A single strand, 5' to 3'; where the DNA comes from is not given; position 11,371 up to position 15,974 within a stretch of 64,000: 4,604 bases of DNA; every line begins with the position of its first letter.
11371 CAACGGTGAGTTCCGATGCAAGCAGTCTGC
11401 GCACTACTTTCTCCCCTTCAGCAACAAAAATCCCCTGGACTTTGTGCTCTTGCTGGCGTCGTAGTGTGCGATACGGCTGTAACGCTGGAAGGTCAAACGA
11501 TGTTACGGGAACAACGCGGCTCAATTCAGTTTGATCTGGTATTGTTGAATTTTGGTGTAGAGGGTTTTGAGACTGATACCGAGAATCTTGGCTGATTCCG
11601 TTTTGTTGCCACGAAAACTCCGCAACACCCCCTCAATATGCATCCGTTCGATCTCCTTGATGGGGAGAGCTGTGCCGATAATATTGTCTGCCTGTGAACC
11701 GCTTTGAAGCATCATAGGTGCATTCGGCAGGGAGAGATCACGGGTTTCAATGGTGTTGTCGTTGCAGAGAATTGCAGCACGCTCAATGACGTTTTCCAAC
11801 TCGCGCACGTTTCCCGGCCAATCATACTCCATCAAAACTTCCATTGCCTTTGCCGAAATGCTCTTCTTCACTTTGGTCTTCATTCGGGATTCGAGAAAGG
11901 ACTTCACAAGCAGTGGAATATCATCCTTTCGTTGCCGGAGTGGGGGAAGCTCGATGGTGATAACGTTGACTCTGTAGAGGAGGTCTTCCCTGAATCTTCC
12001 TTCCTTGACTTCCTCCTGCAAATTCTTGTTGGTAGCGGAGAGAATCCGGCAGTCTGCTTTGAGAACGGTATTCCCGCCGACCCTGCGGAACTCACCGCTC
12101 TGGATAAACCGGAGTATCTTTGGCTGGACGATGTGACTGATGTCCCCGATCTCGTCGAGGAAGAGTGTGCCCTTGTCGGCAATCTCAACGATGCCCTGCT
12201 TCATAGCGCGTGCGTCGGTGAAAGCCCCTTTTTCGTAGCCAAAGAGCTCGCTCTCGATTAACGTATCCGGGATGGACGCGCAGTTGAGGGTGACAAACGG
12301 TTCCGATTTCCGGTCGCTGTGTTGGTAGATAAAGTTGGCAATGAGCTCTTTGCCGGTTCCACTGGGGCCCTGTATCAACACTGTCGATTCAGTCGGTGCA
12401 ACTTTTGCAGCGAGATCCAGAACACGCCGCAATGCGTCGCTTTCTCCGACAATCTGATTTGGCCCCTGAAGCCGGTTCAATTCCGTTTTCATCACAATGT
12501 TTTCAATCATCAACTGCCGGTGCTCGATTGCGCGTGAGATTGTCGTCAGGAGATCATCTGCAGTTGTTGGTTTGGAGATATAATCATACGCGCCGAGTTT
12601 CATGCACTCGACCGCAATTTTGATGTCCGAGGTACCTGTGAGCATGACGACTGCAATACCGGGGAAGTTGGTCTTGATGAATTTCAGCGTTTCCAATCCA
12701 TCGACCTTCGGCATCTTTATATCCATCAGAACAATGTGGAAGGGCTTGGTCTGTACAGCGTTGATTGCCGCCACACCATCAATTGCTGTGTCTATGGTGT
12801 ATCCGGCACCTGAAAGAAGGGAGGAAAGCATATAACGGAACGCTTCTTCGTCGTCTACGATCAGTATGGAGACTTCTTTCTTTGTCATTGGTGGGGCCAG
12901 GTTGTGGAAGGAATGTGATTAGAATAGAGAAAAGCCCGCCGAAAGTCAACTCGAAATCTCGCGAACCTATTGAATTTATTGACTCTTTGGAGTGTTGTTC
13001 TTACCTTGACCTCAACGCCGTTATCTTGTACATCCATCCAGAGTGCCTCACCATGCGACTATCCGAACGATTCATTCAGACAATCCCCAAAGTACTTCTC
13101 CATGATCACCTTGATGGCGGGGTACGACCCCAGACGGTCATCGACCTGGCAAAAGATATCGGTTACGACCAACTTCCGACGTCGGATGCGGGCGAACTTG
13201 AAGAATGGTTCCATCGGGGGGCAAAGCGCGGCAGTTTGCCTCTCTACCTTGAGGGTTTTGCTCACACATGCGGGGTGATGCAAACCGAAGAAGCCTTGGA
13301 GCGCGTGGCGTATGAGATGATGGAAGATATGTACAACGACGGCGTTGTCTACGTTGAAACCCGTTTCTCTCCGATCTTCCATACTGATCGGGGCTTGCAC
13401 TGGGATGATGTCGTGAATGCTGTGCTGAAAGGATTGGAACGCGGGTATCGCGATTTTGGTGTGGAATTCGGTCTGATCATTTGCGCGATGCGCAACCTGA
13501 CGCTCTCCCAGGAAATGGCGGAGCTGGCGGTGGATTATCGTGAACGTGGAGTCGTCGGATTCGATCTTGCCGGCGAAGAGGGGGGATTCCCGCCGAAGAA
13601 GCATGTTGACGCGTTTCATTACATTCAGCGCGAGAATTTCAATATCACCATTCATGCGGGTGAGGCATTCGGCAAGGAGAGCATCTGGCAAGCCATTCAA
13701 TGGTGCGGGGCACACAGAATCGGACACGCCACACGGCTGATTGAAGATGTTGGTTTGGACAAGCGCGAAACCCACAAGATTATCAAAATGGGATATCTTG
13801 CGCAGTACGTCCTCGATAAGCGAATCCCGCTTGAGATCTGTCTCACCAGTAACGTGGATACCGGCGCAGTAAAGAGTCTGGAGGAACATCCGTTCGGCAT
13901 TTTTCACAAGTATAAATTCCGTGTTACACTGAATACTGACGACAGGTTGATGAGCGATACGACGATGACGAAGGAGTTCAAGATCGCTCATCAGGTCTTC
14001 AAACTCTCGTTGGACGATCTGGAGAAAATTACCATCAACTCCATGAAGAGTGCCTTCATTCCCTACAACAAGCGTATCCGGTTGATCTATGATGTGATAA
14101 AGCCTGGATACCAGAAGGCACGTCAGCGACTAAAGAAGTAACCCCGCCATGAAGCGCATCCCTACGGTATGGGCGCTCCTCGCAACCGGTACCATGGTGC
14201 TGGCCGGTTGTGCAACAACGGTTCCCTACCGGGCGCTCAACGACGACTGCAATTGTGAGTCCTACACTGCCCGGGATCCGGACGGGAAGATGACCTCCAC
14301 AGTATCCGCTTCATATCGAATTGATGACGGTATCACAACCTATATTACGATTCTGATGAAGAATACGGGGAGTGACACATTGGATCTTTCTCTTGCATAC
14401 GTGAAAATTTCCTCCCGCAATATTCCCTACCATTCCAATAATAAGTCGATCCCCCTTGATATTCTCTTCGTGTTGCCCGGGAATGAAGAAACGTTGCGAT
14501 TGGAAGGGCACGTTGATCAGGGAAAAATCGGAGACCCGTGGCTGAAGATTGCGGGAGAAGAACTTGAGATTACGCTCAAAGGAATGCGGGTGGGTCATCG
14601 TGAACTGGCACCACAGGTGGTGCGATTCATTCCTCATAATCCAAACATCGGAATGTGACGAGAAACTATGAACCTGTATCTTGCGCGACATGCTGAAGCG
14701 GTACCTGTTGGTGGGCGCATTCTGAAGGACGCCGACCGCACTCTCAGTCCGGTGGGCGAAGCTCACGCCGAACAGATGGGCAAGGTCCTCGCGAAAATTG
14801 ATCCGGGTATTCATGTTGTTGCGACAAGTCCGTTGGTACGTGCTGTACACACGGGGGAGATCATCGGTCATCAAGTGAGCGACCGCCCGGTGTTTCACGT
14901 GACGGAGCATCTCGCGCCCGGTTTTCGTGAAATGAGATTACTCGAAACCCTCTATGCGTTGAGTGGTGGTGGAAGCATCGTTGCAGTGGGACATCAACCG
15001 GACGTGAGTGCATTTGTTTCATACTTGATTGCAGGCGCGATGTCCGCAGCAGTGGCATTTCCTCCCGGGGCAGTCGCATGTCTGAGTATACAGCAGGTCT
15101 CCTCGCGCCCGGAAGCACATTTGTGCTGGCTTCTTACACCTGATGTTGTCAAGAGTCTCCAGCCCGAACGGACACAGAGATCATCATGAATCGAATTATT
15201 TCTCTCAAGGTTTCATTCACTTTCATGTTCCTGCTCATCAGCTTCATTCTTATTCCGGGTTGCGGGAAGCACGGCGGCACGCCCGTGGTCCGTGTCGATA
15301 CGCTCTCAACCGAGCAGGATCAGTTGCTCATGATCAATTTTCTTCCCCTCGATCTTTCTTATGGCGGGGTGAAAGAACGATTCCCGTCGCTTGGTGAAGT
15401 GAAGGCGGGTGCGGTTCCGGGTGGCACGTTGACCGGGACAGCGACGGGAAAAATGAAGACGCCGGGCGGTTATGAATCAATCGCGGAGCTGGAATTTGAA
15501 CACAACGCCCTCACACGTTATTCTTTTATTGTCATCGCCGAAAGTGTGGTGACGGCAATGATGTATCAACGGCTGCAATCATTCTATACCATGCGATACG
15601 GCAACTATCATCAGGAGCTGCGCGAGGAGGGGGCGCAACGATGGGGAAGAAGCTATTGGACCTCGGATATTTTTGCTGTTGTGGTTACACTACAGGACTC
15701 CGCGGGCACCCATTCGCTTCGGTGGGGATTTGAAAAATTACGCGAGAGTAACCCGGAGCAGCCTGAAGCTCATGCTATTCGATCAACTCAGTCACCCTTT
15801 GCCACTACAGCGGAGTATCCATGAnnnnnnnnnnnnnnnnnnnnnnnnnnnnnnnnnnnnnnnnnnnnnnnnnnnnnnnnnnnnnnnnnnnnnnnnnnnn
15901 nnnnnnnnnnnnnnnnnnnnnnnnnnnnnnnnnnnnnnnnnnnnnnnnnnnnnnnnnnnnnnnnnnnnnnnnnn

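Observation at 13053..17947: Seven-gene operon of exported proteins built around a TAT-signal class-V PLP enzyme and a lipoprotein RidA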

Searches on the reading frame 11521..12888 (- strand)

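Call 62: search_protein_families(library=pfam, proteins=[window:11521-12888:-], max_evalue=0.0001)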
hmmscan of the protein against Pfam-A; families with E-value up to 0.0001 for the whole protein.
window:11521-12888:- (455 aa): 7 families
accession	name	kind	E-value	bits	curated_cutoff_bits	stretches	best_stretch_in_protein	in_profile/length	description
PF00158.32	Sigma54_activat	-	3.6e-67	225.7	20.2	1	146-313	1-168/168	Sigma-54 interaction domain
PF00072.30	Response_reg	-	1.5e-29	102.8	30.2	1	8-117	1-110/111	Response regulator receiver domain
PF25601.1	AAA_lid_14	-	8.9e-25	86.8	27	1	318-386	1-71/87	AAA+ ATPase lid domain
PF14532.12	Sigma54_activ_2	-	3.5e-18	66.6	25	1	148-317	2-138/138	Sigma-54 interaction domain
PF02954.25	HTH_8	-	2.3e-12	46.9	22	1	410-450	2-42/42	Bacterial regulatory protein, Fis family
PF07724.20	AAA_2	-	1.5e-05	25.5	27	0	167-299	3-136/166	AAA domain (Cdc48 subfamily)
PF07728.20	AAA_5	-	2.6e-05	24.7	22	1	170-289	2-124/139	AAA domain (dynein-related subfamily)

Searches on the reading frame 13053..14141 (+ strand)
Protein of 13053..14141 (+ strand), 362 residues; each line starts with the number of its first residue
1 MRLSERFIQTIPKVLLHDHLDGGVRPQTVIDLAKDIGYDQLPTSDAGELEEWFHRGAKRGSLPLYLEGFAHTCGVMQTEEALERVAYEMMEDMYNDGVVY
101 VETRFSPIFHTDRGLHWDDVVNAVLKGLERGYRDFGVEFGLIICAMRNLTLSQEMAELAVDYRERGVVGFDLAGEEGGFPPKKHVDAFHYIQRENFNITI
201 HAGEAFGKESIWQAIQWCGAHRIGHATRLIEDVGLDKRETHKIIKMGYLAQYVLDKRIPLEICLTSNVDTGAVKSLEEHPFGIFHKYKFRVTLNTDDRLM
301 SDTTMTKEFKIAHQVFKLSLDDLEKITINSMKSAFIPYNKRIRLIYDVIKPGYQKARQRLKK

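Call 3: search_protein_families(library=pfam, proteins=[window:13053-14141:+], max_evalue=0.01)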
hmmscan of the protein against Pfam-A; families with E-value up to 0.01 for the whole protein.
window:13053-14141:+ (362 aa): 2 families
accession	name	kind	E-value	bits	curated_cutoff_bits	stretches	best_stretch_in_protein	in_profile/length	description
PF00962.28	A_deaminase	-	1.3e-102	343.7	27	1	12-350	1-329/330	Adenosine deaminase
PF19326.5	AMP_deaminase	-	0.00043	19.2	27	1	258-334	498-575/630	AMP deaminase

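Call 4: search_protein_families(library=ncbifam, proteins=[window:13053-14141:+], max_evalue=0.01)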
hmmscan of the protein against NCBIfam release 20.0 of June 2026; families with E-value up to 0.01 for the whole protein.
window:13053-14141:+ (362 aa): 12 families
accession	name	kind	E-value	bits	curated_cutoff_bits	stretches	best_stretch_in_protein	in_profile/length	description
NF006847.0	PRK09358.1-2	equivalog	7.3e-147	489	412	1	4-357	6-361/364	adenosine deaminase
TIGR01430.1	aden_deam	equivalog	7.9e-84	281.4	216.55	1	12-345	2-320/323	adenosine deaminase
NF006846.0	PRK09358.1-1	equivalog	4.1e-67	226.6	459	1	9-344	4-326/333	adenosine deaminase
NF006848.0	PRK09358.1-3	equivalog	1.8e-49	168.8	426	1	10-345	3-320/325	adenosine deaminase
NF006850.0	PRK09358.1-6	equivalog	2.4e-45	154.9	419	1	6-347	3-326/334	adenosine deaminase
NF006854.0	PRK09358.3-1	equivalog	2.6e-44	151.7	530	1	4-347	7-333/344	adenosine deaminase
NF006849.0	PRK09358.1-5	equivalog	3.2e-33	115.2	494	1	4-348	5-337/350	adenosine deaminase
NF006856.0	PRK09358.3-3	equivalog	2.3e-13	50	510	1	245-333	225-313/316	adenosine deaminase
TIGR01431.1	adm_rel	subfamily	1.3e-10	40.8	315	1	69-335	182-455/479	adenosine deaminase-related growth factor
NF006859.0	PRK09358.3-6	equivalog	2.7e-05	23.5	549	1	249-307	218-276/299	adenosine deaminase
TIGR01429.1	AMP_deaminase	equivalog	0.00016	20.6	726.3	1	258-335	485-564/611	AMP deaminase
NF041744.1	RdrB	equivalog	0.003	16.1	800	0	287-311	792-816/850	antiviral RADAR system adenosine deaminase RdrB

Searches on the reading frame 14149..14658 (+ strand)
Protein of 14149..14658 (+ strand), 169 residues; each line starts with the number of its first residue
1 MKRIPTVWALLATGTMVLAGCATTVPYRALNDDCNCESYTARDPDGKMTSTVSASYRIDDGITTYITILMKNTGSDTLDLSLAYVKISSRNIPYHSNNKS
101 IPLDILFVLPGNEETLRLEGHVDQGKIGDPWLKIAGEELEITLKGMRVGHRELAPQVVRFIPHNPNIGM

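Call 3: search_protein_families(library=pfam, proteins=[window:14149-14658:+], max_evalue=0.01)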
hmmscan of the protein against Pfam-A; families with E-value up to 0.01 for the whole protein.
window:14149-14658:+ (169 aa): 0 families

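Call 4: search_protein_families(library=ncbifam, proteins=[window:14149-14658:+], max_evalue=0.01)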
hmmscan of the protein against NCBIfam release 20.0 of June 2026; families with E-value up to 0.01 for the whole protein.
window:14149-14658:+ (169 aa): 0 families

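Call 74: search_protein_families(library=pfam, proteins=[window:14149-14655:+], max_evalue=1)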
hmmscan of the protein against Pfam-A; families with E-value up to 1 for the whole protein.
window:14149-14655:+ (169 aa): 0 families

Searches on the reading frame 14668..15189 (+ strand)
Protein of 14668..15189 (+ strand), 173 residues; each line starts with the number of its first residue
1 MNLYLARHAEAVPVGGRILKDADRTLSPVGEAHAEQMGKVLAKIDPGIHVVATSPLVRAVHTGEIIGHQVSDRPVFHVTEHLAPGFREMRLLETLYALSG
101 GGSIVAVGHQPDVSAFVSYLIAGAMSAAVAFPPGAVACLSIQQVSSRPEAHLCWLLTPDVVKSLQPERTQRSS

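Call 3: search_protein_families(library=pfam, proteins=[window:14668-15189:+], max_evalue=0.01)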
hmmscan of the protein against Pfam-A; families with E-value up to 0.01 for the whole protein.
window:14668-15189:+ (173 aa): 1 family
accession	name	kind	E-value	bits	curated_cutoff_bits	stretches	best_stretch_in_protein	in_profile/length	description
PF00300.27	His_Phos_1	-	2.9e-11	43.8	21.7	1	3-89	1-80/194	Histidine phosphatase superfamily (branch 1)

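Call 4: search_protein_families(library=ncbifam, proteins=[window:14668-15189:+], max_evalue=0.01)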
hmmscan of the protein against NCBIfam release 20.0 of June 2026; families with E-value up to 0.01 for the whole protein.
window:14668-15189:+ (173 aa): 8 families
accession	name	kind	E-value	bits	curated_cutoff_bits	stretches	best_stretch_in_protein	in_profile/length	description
TIGR00249.1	sixA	equivalog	3.7e-21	75.6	74.5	1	1-158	1-154/154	phosphohistidine phosphatase SixA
NF038349.1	dPGM_arch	equivalog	1.2e-05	25.3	225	1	5-75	3-73/194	2,3-diphosphoglycerate-dependent phosphoglycerate mutase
TIGR03162.1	ribazole_cobC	equivalog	5.5e-05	22.7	162.9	1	3-72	1-68/176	alpha-ribazole phosphatase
NF045917.1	PhserinePhPspA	equivalog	0.00018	21.2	350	1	2-69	3-69/211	phosphoserine phosphatase PspA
NF002901.0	PRK03482.1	equivalog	0.00061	19.5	261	1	2-76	3-76/215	2,3-diphosphoglycerate-dependent phosphoglycerate mutase GpmB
NF005567.0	PRK07238.1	equivalog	0.00064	19.2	326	1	5-72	182-249/378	bifunctional RNase H/acid phosphatase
NF009994.0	PRK13463.1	equivalog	0.0025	17.6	277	1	3-69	5-70/203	phosphoserine phosphatase 1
NF011580.0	PRK15004.1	equivalog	0.0079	16.2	250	0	1-70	1-69/203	adenosylcobalamin/alpha-ribazole phosphatase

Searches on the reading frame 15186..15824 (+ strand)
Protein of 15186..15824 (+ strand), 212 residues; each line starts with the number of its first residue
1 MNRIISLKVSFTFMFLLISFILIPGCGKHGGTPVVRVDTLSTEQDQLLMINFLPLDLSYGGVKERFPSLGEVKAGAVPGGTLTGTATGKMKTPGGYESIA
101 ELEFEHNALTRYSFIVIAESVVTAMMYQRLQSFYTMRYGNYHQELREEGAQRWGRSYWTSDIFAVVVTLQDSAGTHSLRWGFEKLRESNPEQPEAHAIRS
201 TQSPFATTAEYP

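Call 3: search_protein_families(library=pfam, proteins=[window:15186-15824:+], max_evalue=0.01)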
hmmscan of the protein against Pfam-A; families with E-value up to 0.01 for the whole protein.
window:15186-15824:+ (212 aa): 0 families

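Call 4: search_protein_families(library=ncbifam, proteins=[window:15186-15824:+], max_evalue=0.01)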
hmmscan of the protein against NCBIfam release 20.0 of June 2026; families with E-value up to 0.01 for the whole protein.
window:15186-15824:+ (212 aa): 0 families

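Call 74: search_protein_families(library=pfam, proteins=[window:15186-15821:+], max_evalue=1)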
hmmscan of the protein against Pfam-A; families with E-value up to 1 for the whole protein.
window:15186-15821:+ (212 aa): 0 families
